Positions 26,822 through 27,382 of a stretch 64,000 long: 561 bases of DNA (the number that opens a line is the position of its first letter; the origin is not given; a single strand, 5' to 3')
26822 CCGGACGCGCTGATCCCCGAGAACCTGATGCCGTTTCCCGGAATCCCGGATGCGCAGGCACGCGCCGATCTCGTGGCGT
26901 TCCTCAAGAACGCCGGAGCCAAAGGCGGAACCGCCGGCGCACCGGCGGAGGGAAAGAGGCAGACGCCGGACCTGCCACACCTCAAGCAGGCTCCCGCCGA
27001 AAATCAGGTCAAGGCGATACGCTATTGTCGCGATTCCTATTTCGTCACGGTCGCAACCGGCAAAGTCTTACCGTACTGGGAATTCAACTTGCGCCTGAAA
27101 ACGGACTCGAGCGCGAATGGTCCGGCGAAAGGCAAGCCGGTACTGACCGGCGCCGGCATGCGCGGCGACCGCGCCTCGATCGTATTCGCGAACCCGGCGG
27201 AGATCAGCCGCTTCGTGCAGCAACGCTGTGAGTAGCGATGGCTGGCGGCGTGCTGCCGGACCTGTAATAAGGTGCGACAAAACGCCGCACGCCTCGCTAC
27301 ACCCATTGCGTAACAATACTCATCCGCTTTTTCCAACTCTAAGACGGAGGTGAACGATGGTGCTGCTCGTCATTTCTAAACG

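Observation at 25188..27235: Uncharacterised ~75-aa two-cysteine domain shared by a Met-rich secreted protein and a cytochrome c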

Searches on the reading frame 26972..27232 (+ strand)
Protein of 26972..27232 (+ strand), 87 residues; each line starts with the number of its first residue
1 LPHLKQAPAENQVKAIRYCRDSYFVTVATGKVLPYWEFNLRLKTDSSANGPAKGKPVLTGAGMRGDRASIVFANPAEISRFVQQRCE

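Call 5: search_protein_families(library=pfam, proteins=[window:27008-27232:+], max_evalue=10)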
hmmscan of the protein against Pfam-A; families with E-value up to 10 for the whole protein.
seq(75 aa): 0 families

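Call 11: find_homologous_proteins(query=window:26972-27232:+)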
Query seq(87 aa) (87 aa): 27 proteins with E <= 0.001 among 27 candidates.
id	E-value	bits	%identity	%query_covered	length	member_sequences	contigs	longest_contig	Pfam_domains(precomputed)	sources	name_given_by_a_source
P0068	3.1e-41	156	79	99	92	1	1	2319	-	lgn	-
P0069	7.2e-35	136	68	98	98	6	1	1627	-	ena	-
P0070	1.3e-30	123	75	86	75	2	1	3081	-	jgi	-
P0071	6.3e-29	117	66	98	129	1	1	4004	-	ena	-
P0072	6.1e-28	114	60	98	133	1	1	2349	-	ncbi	-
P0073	1.7e-27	113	63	95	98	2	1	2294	-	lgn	-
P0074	4.1e-27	111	65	98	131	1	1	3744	-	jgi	jgi:cytochrome c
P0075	3.9e-26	108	60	95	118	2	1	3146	-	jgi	jgi:cytochrome c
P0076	2.8e-25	106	61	95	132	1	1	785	-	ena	-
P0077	1.2e-24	104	58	95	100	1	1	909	-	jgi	jgi:cytochrome c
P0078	2.9e-24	102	60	94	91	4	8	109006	-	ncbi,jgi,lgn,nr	ncbi:MAG TPA: hypothetical protein VHN19_15670 [Burkholderiales bacterium]|jgi:cytochrome c|nr:hypot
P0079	3.0e-24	102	56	97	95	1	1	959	-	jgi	jgi:cytochrome c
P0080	8.4e-24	101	60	95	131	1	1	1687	-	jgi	jgi:cytochrome c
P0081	2.3e-23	99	61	95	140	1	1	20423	-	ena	-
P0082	5.2e-23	98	59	95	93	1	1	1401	-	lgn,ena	-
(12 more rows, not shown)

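Call 36: search_dna_similar(query=window:26972-27232:+, collection=plasmids, mode=protein, max_rows=60, max_evalue=0.001)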
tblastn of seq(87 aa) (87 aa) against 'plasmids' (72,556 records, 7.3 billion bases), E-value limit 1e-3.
Records with a match: 26; places in all: 29; records where one place covers at least 80% of the query: 24.
Best place of each record, by identity: 60-80% 2; <60% 24.
By first word of the organism name: Paraburkholderia 5; Ralstonia 5; Burkholderia 5; Cupriavidus 2; Bradyrhizobium 2; Roseibium 2; Afipia 2; Rhodopseudomonas 1; Nitrobacter 1; Labrenzia 1.
By predicted mobility (MOB-suite, as given by PLSDB): conjugative 14; non-mobilizable 6; mobilizable 6.
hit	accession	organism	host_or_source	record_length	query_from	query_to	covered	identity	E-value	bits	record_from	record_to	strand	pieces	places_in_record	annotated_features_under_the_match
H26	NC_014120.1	Paraburkholderia atlantica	-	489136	1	86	99%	60.5%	3e-30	117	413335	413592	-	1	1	cytochrome c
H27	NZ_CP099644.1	Paraburkholderia fungorum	Arabidopsis thaliana,pure culture,leaf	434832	1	86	99%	59.3%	1e-29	116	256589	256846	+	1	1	c-type cytochrome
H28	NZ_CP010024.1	Paraburkholderia fungorum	Microbial isolate culture,White-rot ...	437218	1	86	99%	59.3%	1e-29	116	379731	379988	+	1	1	c-type cytochrome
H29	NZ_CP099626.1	Paraburkholderia fungorum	Arabidopsis thaliana,pure culture,leaf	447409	1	86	99%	59.3%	1e-29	116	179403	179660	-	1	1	c-type cytochrome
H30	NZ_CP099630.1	Paraburkholderia fungorum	Arabidopsis thaliana,pure culture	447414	1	86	99%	59.3%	1e-29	116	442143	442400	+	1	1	c-type cytochrome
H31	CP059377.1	Ralstonia solanacearum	cell clture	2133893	1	86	99%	59.3%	4e-28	112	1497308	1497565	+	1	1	c-type cytochrome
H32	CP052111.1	Ralstonia solanacearum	tomato,cell culture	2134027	1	86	99%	59.3%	4e-28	112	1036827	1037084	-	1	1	c-type cytochrome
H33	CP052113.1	Ralstonia solanacearum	tomato,cell culture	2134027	1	86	99%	59.3%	4e-28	112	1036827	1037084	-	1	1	c-type cytochrome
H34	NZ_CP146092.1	Ralstonia sp. RRA.1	-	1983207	1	86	99%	58.1%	1e-28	113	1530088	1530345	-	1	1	none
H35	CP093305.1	Ralstonia insidiosa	-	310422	1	86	99%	58.1%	5e-28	111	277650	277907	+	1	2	c-type cytochrome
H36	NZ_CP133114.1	Rhodopseudomonas sp. BAL398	Cell culture,surface waters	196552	2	86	98%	55.3%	2e-25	104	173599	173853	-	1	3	cytochrome c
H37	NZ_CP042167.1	Burkholderia contaminans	soil,soil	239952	1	86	99%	54.7%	5e-27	108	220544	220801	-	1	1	c-type cytochrome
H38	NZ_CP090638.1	Burkholderia contaminans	pharmaceutical solution,pharmaceutical ...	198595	1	86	99%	54.7%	9e-27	108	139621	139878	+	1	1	c-type cytochrome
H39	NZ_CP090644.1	Burkholderia contaminans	sheep,milk,milk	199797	1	86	99%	54.7%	9e-27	108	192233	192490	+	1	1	c-type cytochrome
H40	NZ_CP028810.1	Burkholderia contaminans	genomic DNA,the respiratory tract of a ...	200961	1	86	99%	54.7%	9e-27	108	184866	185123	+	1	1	c-type cytochrome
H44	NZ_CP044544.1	Bradyrhizobium betae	Beta vulgaris,Cell culture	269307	2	86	98%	52.9%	5e-24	100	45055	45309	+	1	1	c-type cytochrome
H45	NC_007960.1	Nitrobacter hamburgensis X14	-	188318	2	86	98%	52.9%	2e-23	99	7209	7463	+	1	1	cytochrome c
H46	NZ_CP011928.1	Labrenzia sp. CP4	cell culture,seawater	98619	10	87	90%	52.6%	1e-21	94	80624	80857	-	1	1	c-type cytochrome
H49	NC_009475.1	Bradyrhizobium sp. BTAi1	-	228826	11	86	87%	51.3%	7e-19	86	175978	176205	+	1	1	hypothetical protein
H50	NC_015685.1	Afipia carboxidovorans OM5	-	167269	18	79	71%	40.3%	7e-7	52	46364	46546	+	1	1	hypothetical protein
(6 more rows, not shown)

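Call 37: get_annotated_region(hit=H49, flank=7000)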
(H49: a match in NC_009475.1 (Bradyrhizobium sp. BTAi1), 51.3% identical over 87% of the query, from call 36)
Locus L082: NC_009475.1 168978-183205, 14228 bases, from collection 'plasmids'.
description: Bradyrhizobium sp. BTAi1 plasmid pBBta01, complete sequence
organism: Bradyrhizobium sp. BTAi1 (NCBI taxid 288000)
taxonomy: Bacteria; Pseudomonadota; Alphaproteobacteria; Hyphomicrobiales; Nitrobacteraceae; Bradyrhizobium; Bradyrhizobium sp. BTAi1
host: -; source: -; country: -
typing (MOB-suite, as given by PLSDB): conjugative; replicon rep_cluster_506; relaxase MOBP; mating-pair formation MPF_T
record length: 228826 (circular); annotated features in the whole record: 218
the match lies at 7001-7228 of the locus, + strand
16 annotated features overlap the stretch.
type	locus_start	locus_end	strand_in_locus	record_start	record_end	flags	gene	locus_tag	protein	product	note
CDS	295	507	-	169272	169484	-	-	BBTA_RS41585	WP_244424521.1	transaldolase family protein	GO:0005975 - carbohydrate metabolic process [Evidence IEA]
CDS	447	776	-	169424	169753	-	-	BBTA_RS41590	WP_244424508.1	transaldolase family protein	GO:0005975 - carbohydrate metabolic process [Evidence IEA]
CDS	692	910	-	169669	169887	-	-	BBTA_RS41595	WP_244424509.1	transaldolase family protein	GO:0005975 - carbohydrate metabolic process [Evidence IEA]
CDS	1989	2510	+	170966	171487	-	-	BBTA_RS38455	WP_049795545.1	hypothetical protein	-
CDS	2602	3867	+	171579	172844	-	-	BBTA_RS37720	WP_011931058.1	tetratricopeptide repeat protein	-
CDS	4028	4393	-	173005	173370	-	-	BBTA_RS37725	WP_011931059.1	periplasmic heavy metal sensor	-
CDS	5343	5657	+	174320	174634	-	-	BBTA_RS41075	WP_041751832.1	hypothetical protein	-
CDS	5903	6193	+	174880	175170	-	-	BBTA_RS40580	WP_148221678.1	hypothetical protein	-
CDS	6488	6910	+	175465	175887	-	-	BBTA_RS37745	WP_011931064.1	DUF5413 family protein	-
CDS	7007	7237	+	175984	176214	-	-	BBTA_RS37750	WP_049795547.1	hypothetical protein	-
CDS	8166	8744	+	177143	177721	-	-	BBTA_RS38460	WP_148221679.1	hypothetical protein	-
CDS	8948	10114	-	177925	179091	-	-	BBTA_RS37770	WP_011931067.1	LPD7 domain-containing protein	-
CDS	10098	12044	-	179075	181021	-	-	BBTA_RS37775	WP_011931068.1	type IV secretory system conjugative DNA transfer family protein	-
CDS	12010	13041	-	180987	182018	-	virB11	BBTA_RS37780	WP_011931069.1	P-type DNA transfer ATPase VirB11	GO:0044097 - secretion by the type IV secretion system [Evidence IEA]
CDS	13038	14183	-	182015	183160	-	virB10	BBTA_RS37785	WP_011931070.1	type IV secretion system protein VirB10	-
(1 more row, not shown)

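Call 38: get_annotated_region(hit=H45, flank=7000)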
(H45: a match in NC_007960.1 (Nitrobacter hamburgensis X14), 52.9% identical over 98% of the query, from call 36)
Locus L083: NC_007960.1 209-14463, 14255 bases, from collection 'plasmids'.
description: Nitrobacter hamburgensis X14 plasmid 2, complete sequence
organism: Nitrobacter hamburgensis X14 (NCBI taxid 323097)
taxonomy: Bacteria; Pseudomonadota; Alphaproteobacteria; Hyphomicrobiales; Nitrobacteraceae; Nitrobacter; Nitrobacter hamburgensis; Nitrobacter hamburgensis X14
host: -; source: -; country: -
typing (MOB-suite, as given by PLSDB): conjugative; replicon rep_cluster_1954; relaxase MOBP; mating-pair formation MPF_T
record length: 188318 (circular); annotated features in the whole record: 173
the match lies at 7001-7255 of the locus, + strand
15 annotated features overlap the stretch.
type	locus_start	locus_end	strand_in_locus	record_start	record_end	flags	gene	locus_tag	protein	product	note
CDS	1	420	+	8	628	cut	-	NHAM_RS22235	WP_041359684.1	class I SAM-dependent methyltransferase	-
CDS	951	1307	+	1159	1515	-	-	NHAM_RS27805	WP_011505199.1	hypothetical protein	-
CDS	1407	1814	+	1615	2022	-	-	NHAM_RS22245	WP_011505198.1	FixH family protein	-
CDS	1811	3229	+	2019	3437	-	-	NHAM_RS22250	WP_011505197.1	efflux RND transporter periplasmic adaptor subunit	GO:0006810 - transport [Evidence IEA]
CDS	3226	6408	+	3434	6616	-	-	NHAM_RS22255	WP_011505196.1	efflux RND transporter permease subunit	-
CDS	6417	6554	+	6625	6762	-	-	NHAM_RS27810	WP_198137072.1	hypothetical protein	-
CDS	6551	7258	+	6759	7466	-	-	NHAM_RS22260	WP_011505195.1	cytochrome c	-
CDS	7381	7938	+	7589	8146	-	-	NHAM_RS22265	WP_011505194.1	sigma-70 family RNA polymerase sigma factor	GO:0006352 - DNA-templated transcription initiation [Evidence IEA]; GO:0006355 - regulation of DNA-templated ...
CDS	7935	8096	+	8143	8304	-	-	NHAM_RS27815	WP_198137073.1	hypothetical protein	-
CDS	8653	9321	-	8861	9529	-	-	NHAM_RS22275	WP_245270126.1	DUF6629 family protein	-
CDS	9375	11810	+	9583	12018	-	-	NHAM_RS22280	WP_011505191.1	heavy metal translocating P-type ATPase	GO:0006812 - monoatomic cation transport [Evidence IEA]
CDS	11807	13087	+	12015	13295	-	-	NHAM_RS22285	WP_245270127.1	MFS transporter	GO:0055085 - transmembrane transport [Evidence IEA]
CDS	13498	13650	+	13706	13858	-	-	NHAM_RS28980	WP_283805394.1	GDCCVxC domain-containing (seleno)protein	-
CDS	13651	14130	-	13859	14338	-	-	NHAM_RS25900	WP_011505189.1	histidine phosphatase family protein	-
CDS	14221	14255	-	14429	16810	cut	-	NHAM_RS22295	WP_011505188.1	phosphoketolase family protein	-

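Call 44: get_annotated_region(hit=H46, flank=8000)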
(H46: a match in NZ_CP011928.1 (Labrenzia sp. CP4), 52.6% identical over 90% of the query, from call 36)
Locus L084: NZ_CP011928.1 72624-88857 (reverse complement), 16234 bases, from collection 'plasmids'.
description: Labrenzia sp. CP4 plasmid pBCL1, complete sequence
organism: Labrenzia sp. CP4 (NCBI taxid 1674922)
taxonomy: Bacteria; Pseudomonadota; Alphaproteobacteria; Hyphomicrobiales; Stappiaceae; Labrenzia; Labrenzia sp. CP4
host: -; source: cell culture,seawater; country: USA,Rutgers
typing (MOB-suite, as given by PLSDB): mobilizable; replicon rep_cluster_1952; relaxase MOBQ
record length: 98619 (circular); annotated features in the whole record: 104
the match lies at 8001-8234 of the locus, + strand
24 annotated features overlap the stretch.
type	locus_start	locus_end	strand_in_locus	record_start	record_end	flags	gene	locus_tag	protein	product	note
CDS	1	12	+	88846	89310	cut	-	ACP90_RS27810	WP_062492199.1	conjugal transfer protein TrbH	-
CDS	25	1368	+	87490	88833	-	trbI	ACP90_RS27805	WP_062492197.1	IncP-type conjugal transfer protein TrbI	-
CDS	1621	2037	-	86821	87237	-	-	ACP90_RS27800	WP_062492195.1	helix-turn-helix domain-containing protein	-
CDS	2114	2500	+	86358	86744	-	-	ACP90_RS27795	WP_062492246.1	mercuric transporter MerT family protein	-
CDS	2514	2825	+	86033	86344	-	-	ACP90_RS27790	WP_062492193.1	hypothetical protein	-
CDS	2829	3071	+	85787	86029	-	-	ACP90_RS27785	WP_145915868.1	hypothetical protein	-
CDS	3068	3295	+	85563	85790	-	merF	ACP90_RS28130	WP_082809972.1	mercury resistance system transport protein MerF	-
CDS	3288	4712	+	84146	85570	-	merA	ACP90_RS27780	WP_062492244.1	mercury(II) reductase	-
CDS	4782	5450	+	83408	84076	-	-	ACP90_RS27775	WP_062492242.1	cytochrome c biogenesis protein CcdA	GO:0017004 - cytochrome complex assembly [Evidence IEA]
CDS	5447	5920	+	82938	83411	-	-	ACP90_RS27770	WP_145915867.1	hypothetical protein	-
CDS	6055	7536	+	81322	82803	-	-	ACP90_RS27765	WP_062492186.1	multicopper oxidase family protein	-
CDS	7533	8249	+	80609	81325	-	-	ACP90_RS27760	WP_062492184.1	c-type cytochrome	-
CDS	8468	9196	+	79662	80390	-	-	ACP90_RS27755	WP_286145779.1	hypothetical protein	-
CDS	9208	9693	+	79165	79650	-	-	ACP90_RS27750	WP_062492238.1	DUF411 domain-containing protein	-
CDS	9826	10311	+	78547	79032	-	-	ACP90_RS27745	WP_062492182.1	cytochrome c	-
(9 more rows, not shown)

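Call 47: get_annotated_region(hit=H44, flank=8000)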
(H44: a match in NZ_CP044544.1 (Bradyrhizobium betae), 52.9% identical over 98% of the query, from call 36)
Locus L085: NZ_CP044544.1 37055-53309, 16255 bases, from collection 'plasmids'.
description: Bradyrhizobium betae strain PL7HG1 plasmid pBbPL7HG1, complete sequence
organism: Bradyrhizobium betae (NCBI taxid 244734)
taxonomy: Bacteria; Pseudomonadota; Alphaproteobacteria; Hyphomicrobiales; Nitrobacteraceae; Bradyrhizobium; Bradyrhizobium betae
host: -; source: Beta vulgaris,Cell culture; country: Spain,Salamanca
typing (MOB-suite, as given by PLSDB): conjugative; relaxase MOBP; mating-pair formation MPF_T
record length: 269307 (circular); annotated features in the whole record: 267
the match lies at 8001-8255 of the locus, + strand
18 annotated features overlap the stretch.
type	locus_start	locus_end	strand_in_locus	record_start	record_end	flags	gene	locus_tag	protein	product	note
CDS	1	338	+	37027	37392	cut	copC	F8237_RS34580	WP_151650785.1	copper homeostasis periplasmic binding protein CopC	GO:0006825 - copper ion transport [Evidence IEA]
CDS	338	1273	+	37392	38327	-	copD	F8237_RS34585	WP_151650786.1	copper homeostasis membrane protein CopD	GO:0006825 - copper ion transport [Evidence IEA]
CDS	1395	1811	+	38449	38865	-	-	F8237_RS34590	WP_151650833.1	DUF411 domain-containing protein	-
CDS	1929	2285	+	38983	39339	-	-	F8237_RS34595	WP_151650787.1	hypothetical protein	-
CDS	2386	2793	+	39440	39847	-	-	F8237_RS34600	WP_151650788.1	FixH family protein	-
CDS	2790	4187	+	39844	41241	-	-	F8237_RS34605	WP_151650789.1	efflux RND transporter periplasmic adaptor subunit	GO:0006810 - transport [Evidence IEA]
CDS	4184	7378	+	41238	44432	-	-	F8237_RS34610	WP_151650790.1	CusA/CzcA family heavy metal efflux RND transporter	-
CDS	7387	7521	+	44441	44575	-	-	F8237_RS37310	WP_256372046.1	hypothetical protein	-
CDS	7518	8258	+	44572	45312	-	-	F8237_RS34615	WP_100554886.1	c-type cytochrome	-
CDS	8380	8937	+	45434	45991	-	-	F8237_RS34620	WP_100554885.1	sigma-70 family RNA polymerase sigma factor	GO:0006352 - DNA-templated transcription initiation [Evidence IEA]; GO:0006355 - regulation of DNA-templated ...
CDS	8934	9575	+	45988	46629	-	-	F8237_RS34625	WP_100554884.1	DUF1109 domain-containing protein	-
CDS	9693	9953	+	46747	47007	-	-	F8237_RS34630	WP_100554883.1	hypothetical protein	-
CDS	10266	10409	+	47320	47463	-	-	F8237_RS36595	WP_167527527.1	hypothetical protein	-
CDS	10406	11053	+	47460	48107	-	-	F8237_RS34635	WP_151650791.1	DUF4433 domain-containing protein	-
CDS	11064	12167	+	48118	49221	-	-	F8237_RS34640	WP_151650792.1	macro domain-containing protein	-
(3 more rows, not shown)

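Call 48: get_annotated_region(hit=H37, flank=8000)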
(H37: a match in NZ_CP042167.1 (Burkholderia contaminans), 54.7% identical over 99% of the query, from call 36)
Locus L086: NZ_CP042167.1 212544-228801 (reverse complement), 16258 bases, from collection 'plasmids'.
description: Burkholderia contaminans strain ZCC plasmid unnamed1, complete sequence
organism: Burkholderia contaminans (NCBI taxid 488447)
taxonomy: Bacteria; Pseudomonadota; Betaproteobacteria; Burkholderiales; Burkholderiaceae; Burkholderia; Burkholderia contaminans
host: -; source: soil,soil; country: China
typing (MOB-suite, as given by PLSDB): conjugative; replicon rep_cluster_1467; relaxase MOBF; mating-pair formation MPF_F
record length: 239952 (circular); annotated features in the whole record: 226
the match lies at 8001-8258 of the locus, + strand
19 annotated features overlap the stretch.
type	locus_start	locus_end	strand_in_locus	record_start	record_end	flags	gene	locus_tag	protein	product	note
CDS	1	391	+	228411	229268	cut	-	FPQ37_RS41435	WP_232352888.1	cytochrome c biogenesis protein CcdA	GO:0017004 - cytochrome complex assembly [Evidence IEA]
CDS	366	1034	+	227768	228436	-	-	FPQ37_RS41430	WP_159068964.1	peroxiredoxin family protein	-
CDS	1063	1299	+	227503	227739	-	-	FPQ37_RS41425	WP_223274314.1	thioredoxin family protein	-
CDS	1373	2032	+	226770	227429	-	-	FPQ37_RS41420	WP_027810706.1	isoprenylcysteine carboxylmethyltransferase family protein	-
CDS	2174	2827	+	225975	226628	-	-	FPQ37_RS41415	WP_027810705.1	peroxiredoxin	-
CDS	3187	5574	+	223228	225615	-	-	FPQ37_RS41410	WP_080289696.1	heavy metal translocating P-type ATPase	-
CDS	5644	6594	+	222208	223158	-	-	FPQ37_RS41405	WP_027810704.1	hypothetical protein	-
CDS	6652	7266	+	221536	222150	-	-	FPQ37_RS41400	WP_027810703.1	class I SAM-dependent methyltransferase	GO:0032259 - methylation [Evidence IEA]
CDS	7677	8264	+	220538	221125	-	-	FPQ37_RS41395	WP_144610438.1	c-type cytochrome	-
CDS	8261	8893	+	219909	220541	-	-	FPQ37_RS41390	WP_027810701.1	TlpA disulfide reductase family protein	-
CDS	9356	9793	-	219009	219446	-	-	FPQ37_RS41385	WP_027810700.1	DUF411 domain-containing protein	-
CDS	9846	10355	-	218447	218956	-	-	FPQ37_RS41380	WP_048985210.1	protein-disulfide reductase DsbD domain-containing protein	-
CDS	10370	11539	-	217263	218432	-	-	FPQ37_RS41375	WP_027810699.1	cytochrome c biogenesis protein CcdA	GO:0017004 - cytochrome complex assembly [Evidence IEA]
CDS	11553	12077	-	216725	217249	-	-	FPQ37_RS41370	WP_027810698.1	TlpA disulfide reductase family protein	-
CDS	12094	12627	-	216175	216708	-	-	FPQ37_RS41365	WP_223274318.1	SCO family protein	-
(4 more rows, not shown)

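Call 49: get_annotated_region(hit=H36, flank=10000)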
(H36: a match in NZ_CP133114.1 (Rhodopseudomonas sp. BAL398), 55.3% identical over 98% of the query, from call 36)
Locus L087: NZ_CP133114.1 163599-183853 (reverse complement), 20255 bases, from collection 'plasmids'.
description: Rhodopseudomonas sp. BAL398 plasmid pBAL398.3
organism: Rhodopseudomonas sp. BAL398 (NCBI taxid 3034676)
taxonomy: Bacteria; Pseudomonadota; Alphaproteobacteria; Hyphomicrobiales; Nitrobacteraceae; Rhodopseudomonas; Rhodopseudomonas sp. BAL398
host: -; source: Cell culture,surface waters; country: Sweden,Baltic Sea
typing (MOB-suite, as given by PLSDB): conjugative; replicon rep_cluster_470; relaxase MOBP; mating-pair formation MPF_T
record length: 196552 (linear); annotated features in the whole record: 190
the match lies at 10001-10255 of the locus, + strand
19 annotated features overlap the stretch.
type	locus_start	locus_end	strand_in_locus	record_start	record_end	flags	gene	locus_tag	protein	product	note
CDS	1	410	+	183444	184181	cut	-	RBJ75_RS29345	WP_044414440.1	cytochrome c biogenesis protein CcdA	GO:0017004 - cytochrome complex assembly [Evidence IEA]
CDS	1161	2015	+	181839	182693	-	-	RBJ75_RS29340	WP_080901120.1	trypsin-like peptidase domain-containing protein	-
CDS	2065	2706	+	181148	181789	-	-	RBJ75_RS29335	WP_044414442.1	DUF1109 domain-containing protein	-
CDS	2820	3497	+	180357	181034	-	-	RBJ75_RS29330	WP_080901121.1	class I SAM-dependent methyltransferase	-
CDS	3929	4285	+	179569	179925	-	-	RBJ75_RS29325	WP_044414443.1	hypothetical protein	-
CDS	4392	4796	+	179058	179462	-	-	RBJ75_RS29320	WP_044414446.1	FixH family protein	-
CDS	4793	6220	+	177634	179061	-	-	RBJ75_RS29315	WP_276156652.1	efflux RND transporter periplasmic adaptor subunit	GO:0006810 - transport [Evidence IEA]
CDS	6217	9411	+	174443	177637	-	-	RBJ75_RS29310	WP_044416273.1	CusA/CzcA family heavy metal efflux RND transporter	-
CDS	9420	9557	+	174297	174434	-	-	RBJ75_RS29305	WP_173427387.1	hypothetical protein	-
CDS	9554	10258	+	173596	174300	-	-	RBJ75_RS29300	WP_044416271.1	cytochrome c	-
CDS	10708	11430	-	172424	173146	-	arsH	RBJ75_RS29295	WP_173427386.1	arsenical resistance protein ArsH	-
CDS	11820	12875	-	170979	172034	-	arsB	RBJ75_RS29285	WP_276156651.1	ACR3 family arsenite efflux transporter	-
CDS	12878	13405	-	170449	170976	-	-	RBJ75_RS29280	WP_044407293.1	arsenate reductase ArsC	-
CDS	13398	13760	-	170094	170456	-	-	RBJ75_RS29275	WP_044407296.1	metalloregulator ArsR/SmtB family transcription factor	GO:0006355 - regulation of DNA-templated transcription [Evidence IEA]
CDS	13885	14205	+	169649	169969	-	-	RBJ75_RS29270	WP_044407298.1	metalloregulator ArsR/SmtB family transcription factor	GO:0006355 - regulation of DNA-templated transcription [Evidence IEA]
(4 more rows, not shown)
